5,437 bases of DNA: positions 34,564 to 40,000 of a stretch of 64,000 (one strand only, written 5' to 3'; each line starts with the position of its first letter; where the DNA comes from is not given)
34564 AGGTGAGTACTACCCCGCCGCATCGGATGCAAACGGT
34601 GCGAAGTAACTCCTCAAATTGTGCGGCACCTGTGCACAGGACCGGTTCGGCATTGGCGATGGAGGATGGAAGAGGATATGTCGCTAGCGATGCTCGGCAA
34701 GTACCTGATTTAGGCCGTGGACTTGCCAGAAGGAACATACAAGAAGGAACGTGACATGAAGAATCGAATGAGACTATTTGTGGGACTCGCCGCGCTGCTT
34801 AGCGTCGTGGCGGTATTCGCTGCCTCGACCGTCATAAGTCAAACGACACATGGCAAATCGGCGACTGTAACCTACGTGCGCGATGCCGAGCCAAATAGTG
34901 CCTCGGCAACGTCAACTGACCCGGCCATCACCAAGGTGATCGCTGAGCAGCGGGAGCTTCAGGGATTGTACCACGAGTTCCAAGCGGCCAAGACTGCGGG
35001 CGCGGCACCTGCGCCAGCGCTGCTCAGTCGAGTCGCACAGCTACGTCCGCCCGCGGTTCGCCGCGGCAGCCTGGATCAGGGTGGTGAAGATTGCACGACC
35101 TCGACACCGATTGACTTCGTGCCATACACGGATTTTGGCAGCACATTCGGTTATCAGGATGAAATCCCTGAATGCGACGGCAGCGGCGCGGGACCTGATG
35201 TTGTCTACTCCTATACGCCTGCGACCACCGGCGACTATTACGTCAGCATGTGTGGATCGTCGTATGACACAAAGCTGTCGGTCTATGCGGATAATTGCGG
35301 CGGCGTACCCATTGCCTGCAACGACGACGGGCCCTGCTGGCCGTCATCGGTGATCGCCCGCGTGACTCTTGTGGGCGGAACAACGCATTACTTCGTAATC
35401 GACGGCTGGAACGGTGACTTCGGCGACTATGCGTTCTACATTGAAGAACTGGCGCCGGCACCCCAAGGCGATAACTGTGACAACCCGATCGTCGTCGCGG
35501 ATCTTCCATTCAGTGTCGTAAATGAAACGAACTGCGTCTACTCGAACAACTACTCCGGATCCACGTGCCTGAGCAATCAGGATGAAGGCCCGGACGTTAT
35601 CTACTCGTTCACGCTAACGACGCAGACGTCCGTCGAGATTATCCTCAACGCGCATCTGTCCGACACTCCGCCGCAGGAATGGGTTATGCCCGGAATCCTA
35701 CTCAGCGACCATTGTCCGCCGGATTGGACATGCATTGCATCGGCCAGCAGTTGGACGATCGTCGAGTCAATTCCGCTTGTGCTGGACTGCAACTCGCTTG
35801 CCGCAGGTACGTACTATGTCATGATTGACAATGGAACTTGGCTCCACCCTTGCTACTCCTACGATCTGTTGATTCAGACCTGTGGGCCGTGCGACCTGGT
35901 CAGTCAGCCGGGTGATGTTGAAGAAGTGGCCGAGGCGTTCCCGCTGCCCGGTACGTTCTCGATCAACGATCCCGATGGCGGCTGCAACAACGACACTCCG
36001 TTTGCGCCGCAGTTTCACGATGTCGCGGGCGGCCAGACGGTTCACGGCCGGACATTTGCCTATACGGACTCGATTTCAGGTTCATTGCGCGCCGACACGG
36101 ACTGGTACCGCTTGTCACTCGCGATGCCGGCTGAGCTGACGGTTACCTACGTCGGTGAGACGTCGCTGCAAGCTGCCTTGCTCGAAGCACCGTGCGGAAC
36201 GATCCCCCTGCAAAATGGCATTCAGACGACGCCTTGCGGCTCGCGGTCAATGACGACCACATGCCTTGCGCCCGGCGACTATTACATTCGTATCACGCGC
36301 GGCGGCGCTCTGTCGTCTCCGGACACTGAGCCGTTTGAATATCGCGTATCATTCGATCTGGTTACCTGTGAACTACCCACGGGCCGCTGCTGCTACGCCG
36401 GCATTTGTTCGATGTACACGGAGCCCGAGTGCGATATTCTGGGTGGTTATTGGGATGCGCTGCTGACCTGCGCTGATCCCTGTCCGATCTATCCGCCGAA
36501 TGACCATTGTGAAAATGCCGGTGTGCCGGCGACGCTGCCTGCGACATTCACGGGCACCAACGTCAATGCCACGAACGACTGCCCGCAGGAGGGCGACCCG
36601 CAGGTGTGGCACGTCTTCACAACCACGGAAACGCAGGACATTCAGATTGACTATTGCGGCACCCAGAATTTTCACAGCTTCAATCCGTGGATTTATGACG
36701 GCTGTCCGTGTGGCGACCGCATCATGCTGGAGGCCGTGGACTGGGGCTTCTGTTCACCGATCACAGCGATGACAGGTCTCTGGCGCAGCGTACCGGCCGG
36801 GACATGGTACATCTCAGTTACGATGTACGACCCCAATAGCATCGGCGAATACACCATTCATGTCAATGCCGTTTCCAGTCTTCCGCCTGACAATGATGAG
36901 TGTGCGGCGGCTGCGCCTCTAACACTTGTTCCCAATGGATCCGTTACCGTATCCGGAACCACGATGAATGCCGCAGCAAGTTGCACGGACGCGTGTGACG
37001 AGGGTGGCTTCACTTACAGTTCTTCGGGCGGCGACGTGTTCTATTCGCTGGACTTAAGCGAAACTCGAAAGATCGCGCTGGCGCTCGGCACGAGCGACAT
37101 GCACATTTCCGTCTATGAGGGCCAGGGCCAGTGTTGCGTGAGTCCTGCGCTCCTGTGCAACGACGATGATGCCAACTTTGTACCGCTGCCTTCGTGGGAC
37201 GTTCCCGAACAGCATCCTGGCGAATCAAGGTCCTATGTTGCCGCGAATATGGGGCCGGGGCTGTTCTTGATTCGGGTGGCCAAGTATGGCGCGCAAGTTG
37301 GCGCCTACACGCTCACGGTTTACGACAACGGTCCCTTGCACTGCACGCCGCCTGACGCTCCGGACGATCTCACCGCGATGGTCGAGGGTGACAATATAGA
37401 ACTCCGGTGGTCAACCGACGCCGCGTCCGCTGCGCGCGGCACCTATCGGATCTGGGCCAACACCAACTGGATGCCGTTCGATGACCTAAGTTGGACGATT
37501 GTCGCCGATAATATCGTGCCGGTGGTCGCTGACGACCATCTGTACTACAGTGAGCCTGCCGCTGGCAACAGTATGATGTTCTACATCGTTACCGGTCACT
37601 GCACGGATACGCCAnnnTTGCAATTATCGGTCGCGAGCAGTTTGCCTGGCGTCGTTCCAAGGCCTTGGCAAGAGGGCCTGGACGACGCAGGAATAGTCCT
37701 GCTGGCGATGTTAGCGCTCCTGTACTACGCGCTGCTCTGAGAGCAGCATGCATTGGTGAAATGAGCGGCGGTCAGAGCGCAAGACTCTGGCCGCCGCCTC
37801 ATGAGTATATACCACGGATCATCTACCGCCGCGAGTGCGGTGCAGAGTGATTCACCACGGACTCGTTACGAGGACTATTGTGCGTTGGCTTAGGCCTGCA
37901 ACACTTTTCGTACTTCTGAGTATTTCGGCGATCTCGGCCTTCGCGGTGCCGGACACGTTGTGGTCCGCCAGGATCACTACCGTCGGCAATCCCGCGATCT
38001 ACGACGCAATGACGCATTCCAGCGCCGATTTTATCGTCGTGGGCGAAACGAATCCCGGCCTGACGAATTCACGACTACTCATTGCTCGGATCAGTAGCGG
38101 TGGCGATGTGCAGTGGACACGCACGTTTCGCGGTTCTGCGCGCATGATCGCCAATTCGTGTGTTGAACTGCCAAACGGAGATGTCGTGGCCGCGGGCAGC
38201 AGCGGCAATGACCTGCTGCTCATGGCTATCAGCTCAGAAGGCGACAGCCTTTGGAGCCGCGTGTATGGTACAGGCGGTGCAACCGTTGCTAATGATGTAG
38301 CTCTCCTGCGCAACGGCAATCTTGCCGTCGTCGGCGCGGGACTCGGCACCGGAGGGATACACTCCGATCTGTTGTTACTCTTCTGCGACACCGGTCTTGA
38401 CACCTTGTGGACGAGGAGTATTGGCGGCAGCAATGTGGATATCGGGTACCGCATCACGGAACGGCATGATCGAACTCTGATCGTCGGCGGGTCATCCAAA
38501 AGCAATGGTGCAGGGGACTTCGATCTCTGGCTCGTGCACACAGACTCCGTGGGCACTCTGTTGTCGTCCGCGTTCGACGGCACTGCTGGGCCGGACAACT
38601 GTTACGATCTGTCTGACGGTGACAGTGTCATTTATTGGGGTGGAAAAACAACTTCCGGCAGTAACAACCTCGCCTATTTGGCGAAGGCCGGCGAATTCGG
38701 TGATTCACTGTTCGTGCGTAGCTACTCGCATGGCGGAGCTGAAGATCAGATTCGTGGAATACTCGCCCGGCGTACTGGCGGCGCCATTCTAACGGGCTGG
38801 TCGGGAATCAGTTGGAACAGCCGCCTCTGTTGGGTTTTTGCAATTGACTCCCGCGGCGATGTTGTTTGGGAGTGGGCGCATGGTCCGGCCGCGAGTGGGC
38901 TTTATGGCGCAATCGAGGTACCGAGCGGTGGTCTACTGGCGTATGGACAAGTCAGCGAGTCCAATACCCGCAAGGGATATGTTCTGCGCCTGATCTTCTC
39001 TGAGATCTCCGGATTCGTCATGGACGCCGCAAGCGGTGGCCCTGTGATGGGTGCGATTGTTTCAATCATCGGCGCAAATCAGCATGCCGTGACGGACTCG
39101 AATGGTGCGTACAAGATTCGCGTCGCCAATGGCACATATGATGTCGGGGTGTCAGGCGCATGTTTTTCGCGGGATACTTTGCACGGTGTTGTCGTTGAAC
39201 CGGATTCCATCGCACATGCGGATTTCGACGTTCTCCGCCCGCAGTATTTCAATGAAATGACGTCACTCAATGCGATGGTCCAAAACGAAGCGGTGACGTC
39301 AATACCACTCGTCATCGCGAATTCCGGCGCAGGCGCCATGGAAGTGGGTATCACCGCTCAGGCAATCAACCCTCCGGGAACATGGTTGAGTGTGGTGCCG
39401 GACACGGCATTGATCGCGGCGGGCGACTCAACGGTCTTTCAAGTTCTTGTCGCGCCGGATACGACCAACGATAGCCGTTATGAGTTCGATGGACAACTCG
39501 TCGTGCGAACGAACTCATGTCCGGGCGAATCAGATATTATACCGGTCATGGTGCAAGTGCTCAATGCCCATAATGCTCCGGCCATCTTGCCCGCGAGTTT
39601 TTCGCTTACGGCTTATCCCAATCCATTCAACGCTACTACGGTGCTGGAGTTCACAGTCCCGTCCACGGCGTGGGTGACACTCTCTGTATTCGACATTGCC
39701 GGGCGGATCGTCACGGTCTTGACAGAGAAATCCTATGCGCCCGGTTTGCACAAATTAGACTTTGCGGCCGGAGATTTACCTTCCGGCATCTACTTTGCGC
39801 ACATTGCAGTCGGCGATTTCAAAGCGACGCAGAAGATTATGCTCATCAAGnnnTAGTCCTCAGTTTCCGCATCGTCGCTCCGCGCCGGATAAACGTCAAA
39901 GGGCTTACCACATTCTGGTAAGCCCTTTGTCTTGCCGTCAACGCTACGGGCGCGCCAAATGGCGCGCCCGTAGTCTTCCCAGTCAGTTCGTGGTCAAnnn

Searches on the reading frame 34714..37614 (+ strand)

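Call 72: search_protein_families(library=pfam, proteins=[window:34714-37614:+], max_evalue=0.00001)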
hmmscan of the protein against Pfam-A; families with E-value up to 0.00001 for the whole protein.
window:34714-37614:+ (967 aa): 1 family
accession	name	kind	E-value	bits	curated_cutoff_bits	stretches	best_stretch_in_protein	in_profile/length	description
PF23759.1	GBD_T9SS_assoc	-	1.2e-08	35.6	27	0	727-822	2-89/116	Galactose binding domain-like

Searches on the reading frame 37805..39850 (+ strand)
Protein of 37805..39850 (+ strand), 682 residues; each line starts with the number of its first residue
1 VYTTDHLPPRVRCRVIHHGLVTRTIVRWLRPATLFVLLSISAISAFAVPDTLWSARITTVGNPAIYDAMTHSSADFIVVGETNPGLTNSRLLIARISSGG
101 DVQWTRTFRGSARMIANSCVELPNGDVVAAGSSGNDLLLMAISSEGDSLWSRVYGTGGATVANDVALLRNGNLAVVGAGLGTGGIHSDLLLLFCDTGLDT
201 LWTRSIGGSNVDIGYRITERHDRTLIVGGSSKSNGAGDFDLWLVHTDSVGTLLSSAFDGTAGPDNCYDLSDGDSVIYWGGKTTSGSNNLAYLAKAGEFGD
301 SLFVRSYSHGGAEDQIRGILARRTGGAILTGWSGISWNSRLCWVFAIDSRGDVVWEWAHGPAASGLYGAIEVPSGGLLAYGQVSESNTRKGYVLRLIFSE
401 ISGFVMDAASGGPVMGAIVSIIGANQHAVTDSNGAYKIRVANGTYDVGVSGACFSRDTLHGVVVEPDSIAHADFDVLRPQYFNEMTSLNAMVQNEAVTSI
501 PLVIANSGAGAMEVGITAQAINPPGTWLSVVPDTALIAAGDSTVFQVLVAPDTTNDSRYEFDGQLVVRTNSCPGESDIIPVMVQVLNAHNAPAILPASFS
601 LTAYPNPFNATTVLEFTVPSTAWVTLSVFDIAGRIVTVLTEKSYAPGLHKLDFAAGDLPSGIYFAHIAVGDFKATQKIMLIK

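Call 72: search_protein_families(library=pfam, proteins=[window:37805-39850:+], max_evalue=0.00001)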
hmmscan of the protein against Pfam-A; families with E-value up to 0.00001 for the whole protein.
window:37805-39850:+ (682 aa): 3 families
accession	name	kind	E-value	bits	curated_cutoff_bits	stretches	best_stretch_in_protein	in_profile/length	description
PF13620.12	CarboxypepD_reg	-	4.2e-12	46.7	32.3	1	401-475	2-80/82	Carboxypeptidase regulatory-like domain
PF13715.12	CarbopepD_reg_2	-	1.4e-08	35.1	32.2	1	401-454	1-55/88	CarboxypepD_reg-like domain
PF18962.6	Por_Secre_tail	-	9.8e-08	32.6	27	1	604-679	2-74/75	Secretion system C-terminal sorting domain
